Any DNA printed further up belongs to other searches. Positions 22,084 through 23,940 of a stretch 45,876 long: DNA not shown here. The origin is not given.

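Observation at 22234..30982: Operon coupling a degenerate B12-radical-SAM-like protein and an atypical ketosynthase to a three-protein phosphorelay ending in a sigma-54 activator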

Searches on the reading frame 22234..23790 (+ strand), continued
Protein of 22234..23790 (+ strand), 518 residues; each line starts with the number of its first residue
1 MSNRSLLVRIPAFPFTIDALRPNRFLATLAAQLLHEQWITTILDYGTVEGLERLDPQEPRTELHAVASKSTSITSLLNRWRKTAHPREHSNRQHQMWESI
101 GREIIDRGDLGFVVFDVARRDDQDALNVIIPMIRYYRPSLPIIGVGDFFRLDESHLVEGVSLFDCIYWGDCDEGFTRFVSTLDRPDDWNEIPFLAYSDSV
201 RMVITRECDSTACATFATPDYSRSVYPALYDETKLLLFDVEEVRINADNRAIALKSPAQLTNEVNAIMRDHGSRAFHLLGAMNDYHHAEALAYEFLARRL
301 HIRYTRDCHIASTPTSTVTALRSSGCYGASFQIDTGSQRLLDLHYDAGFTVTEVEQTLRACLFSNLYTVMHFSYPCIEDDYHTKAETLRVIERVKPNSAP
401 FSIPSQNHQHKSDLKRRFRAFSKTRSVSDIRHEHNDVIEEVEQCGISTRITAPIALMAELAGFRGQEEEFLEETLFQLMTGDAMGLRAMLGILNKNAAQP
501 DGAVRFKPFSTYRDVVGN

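Call 42: find_encoding_contigs(protein=P0240, flank=8000, max_places=1)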
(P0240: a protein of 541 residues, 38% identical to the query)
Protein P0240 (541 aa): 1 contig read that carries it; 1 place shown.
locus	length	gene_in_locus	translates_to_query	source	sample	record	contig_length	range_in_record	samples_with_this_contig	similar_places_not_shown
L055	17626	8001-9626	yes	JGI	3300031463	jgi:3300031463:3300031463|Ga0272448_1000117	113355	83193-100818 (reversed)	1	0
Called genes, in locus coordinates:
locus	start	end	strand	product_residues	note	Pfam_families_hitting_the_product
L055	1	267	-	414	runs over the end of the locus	PF11104:PilM_2 (faint), PF02491:SHS2_FTSA, PF06723:MreB_Mbl, PF14450:FtsA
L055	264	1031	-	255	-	PF08478:POTRA_1 (weak), PF03799:FtsQ_DivIB_C (weak)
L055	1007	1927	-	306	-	PF01820:Dala_Dala_lig_N, PF01071:GARS_A (weak), PF02655:ATP-grasp_3, PF08443:RimK (weak), PF02222:ATP-grasp, PF02786:CPSase_L_D2, PF07478:Dala_Dala_lig_C, PF13535:ATP-grasp_4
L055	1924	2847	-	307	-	PF01565:FAD_binding_4, PF02873:MurB_C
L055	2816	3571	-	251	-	PF01416:PseudoU_synth_1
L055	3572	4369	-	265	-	PF04060:FeS, PF14697:Fer4_21, PF12838:Fer4_7, PF13187:Fer4_9, PF00037:Fer4, PF13237:Fer4_10, PF12838:Fer4_7, PF13187:Fer4_9, +14 more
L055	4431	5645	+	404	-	PF04963:Sigma54_CBD, PF04552:Sigma54_DBD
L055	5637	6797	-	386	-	PF00072:Response_reg, PF00512:HisKA, PF02518:HATPase_c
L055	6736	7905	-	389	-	PF03349:Toluene_X, PF11751:PorP_SprF (weak)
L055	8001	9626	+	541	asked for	PF02310:B12-binding (weak), PF04055:Radical_SAM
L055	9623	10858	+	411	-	PF00109:ketoacyl-synt, PF02801:Ketoacyl-synt_C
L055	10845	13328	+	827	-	PF16927:HisKA_7TM, PF00989:PAS (weak), PF13426:PAS_9 (weak), PF13596:PAS_10 (faint), PF00512:HisKA, PF02518:HATPase_c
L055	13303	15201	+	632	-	PF00989:PAS, PF08448:PAS_4 (weak), PF00512:HisKA (weak), PF02518:HATPase_c (weak)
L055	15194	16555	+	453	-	PF00072:Response_reg, PF00158:Sigma54_activat, PF14532:Sigma54_activ_2, PF07728:AAA_5 (weak), PF25601:AAA_lid_14, PF02954:HTH_8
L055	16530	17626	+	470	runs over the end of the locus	PF00072:Response_reg, PF13487:HD_5, PF01966:HD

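Call 56: search_protein_families(library=pfam, proteins=[P0134, P0145, P0066, L055:6736-7905:-, L055:5637-6797:-, L053:7228-7803:+, L055:16530-17626:+], max_evalue=0.001)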
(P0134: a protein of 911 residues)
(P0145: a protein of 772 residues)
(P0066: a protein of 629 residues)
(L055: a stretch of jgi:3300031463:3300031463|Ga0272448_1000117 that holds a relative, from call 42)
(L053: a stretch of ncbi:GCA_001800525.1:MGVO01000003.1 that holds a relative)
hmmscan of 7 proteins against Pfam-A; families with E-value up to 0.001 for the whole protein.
P0134 (911 aa): 2 families
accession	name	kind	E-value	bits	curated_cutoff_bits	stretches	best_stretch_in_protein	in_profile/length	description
PF04055.27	Radical_SAM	-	7.6e-18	65.7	29.5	1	269-423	5-163/166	Radical SAM superfamily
PF02310.24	B12-binding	-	1.4e-05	25.3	32.1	1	124-200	41-117/121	B12 binding domain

P0145 (772 aa): 10 families
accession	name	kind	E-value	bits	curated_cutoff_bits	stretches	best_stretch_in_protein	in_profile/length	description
PF04055.27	Radical_SAM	-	1.6e-20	74.4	29.5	1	257-416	4-166/166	Radical SAM superfamily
PF08241.18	Methyltransf_11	-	1.3e-17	64.6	21.2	1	593-685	1-95/95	Methyltransferase domain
PF13847.12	Methyltransf_31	-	1.3e-15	57.8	27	1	587-693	2-114/145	Methyltransferase domain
PF13649.12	Methyltransf_25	-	7.4e-15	55.9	27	1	592-681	1-97/97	Methyltransferase domain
PF13489.12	Methyltransf_23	-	1.1e-13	51.6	27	1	574-751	8-159/164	Methyltransferase domain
PF08242.18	Methyltransf_12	-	3.4e-11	44.2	30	1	593-683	1-98/98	Methyltransferase domain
PF02310.24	B12-binding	-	1.4e-08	35.1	32.1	1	113-187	41-115/121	B12 binding domain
PF07021.18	MetW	-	5.7e-08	33.1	21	1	576-676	1-101/193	Methionine biosynthesis protein MetW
PF01209.24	Ubie_methyltran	-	1.2e-06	28.5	20.1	1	554-684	9-150/233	ubiE/COQ5 methyltransferase family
PF08003.17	Methyltransf_9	-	0.00032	20.2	23.8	1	580-685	105-217/315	Protein of unknown function (DUF1698)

P0066 (629 aa): 0 families

L055:6736-7905:- (389 aa): 2 families
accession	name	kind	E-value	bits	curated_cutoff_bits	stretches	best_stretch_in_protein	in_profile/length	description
PF03349.22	Toluene_X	-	8.9e-35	120.4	29.7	1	39-346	31-368/421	Outer membrane protein transport protein (OMPP1/FadL/TodX)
PF11751.14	PorP_SprF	-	3.6e-06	27.1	22.3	1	139-259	78-201/273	Type IX secretion system membrane protein PorP/SprF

L055:5637-6797:- (386 aa): 6 families
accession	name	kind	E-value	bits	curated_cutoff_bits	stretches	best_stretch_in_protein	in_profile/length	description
PF00072.30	Response_reg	-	1.6e-27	96.3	30.2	1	27-135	1-110/111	Response regulator receiver domain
PF02518.31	HATPase_c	-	7.7e-23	81.5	26.4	1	283-385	3-109/111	Histidine kinase-, DNA gyrase B-, and HSP90-like ATPase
PF00512.31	HisKA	-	4.6e-10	39.8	26.9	1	180-236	7-62/66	His Kinase A (phospho-acceptor) domain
PF14501.12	HATPase_c_5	-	0.00016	22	22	1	286-381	6-99/102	GHKL domain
PF13589.12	HATPase_c_3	-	0.00038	20.9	25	0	287-346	4-62/137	Histidine kinase-, DNA gyrase B-, and HSP90-like ATPase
PF12686.12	DUF3800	-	0.0008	20.6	21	0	92-308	12-123/149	Protein of unknown function (DUF3800)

L053:7228-7803:+ (191 aa): 2 families
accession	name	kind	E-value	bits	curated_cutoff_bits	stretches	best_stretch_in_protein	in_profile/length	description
PF04140.19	ICMT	-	7.4e-19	68.4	24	1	73-160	5-94/95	Isoprenylcysteine carboxyl methyltransferase (ICMT) family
PF04191.18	PEMT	-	2.3e-09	38.1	25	1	68-165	5-104/105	Phospholipid methyltransferase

L055:16530-17626:+ (365 aa): 4 families
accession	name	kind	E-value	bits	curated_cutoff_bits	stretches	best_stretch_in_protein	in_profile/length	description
PF00072.30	Response_reg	-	1.2e-30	106.4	30.2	1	5-115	1-111/111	Response regulator receiver domain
PF01966.28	HD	-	1.5e-07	32.1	22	1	299-362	3-59/116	HD domain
PF13487.12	HD_5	-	1.9e-05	24.9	27.2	1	288-363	5-83/170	HD domain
PF11849.14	DUF3369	-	8.7e-05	23.3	27.2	1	116-274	7-167/168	Domain of unknown function (DUF3369)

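Call 58: find_related_loci(query=A4, collection=metagenome_contigs, flank=10000)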
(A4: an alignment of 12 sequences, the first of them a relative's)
Query A4 (541 aa) in metagenome_contigs; peptide patterns used: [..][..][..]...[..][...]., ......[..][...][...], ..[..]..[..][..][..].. (x = any residue, [..] = any of these).
600 stretches matched a pattern (row limit reached: there are more); 557 encode a relative of the query (tblastn E <= 1e-3); the best 80 are kept; 80 distinct loci.
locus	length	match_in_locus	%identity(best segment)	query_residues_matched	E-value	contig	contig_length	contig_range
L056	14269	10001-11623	98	1-541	0e+0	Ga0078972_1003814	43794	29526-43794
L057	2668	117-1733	73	1-538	0e+0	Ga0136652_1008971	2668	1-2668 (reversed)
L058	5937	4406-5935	77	1-509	0e+0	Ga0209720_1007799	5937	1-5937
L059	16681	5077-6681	56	4-535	0e+0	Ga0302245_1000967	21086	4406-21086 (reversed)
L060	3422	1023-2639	50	2-538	0e+0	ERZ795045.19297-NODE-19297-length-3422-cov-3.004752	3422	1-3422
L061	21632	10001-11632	43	2-537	3e-129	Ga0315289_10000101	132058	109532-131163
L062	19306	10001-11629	39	2-536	8e-119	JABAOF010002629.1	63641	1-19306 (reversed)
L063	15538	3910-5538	39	2-536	8e-119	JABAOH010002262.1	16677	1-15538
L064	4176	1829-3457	38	2-536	5e-119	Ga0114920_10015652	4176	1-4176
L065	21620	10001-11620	37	4-535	1e-112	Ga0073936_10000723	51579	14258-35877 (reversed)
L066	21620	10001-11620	37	4-535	8e-111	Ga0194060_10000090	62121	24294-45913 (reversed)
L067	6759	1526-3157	41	2-535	2e-108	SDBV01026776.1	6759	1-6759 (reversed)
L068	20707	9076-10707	36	1-536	8e-107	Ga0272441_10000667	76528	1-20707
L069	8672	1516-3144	38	2-537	3e-105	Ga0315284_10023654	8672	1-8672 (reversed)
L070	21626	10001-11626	40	1-539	8e-122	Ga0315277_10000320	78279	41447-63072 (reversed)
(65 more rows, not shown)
